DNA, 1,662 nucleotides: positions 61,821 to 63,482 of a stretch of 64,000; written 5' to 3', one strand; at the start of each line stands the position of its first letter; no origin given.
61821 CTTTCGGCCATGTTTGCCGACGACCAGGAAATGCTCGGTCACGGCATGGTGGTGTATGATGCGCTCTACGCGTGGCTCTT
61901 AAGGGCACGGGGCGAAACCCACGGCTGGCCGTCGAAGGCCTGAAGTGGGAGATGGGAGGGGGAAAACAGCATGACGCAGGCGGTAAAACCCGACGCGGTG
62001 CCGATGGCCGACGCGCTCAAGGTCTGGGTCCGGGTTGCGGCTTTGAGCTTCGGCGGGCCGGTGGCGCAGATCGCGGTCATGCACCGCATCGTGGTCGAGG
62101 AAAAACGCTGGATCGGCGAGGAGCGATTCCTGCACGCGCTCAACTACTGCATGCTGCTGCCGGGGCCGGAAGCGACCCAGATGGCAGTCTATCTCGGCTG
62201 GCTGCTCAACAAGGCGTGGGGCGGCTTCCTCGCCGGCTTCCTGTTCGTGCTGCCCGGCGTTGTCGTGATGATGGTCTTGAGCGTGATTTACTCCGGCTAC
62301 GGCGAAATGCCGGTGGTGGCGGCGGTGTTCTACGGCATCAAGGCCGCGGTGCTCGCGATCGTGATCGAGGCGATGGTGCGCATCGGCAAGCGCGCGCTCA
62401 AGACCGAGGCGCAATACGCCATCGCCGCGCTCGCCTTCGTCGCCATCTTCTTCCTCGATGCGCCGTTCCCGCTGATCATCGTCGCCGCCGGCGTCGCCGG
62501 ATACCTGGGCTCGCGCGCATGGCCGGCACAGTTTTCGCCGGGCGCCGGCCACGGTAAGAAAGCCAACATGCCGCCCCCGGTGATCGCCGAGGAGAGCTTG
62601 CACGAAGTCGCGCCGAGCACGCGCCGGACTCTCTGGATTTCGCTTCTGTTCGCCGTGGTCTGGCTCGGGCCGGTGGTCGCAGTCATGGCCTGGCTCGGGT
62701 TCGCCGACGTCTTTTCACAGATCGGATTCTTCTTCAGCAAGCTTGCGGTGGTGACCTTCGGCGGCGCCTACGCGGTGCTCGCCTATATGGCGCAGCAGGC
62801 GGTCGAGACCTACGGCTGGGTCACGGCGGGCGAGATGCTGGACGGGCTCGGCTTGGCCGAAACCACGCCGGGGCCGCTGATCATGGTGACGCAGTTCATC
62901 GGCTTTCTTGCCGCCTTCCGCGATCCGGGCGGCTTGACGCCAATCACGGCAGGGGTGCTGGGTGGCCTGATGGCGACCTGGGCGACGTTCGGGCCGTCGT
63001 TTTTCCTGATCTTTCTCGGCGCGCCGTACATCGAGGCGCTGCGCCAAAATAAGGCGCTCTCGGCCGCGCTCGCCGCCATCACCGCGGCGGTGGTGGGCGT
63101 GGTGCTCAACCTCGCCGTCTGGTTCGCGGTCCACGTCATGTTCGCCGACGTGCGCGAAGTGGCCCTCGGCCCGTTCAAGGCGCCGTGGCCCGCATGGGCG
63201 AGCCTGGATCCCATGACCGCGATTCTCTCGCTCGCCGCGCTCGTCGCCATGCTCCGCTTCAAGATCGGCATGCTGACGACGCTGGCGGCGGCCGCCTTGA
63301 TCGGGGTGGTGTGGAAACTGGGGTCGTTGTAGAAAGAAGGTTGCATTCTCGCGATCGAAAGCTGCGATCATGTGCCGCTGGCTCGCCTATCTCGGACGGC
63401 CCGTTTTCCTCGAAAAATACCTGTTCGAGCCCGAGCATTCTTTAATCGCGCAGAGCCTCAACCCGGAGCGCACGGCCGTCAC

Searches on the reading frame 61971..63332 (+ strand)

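Call 64: search_protein_families(library=pfam, proteins=[window:61971-63332:+], max_evalue=0.000001)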
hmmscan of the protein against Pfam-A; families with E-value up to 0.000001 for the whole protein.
window:61971-63332:+ (453 aa): 1 family
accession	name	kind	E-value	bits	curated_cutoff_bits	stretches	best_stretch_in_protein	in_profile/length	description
PF02417.20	Chromate_transp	-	3e-76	255.5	28.6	2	16-178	4-166/166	Chromate transporter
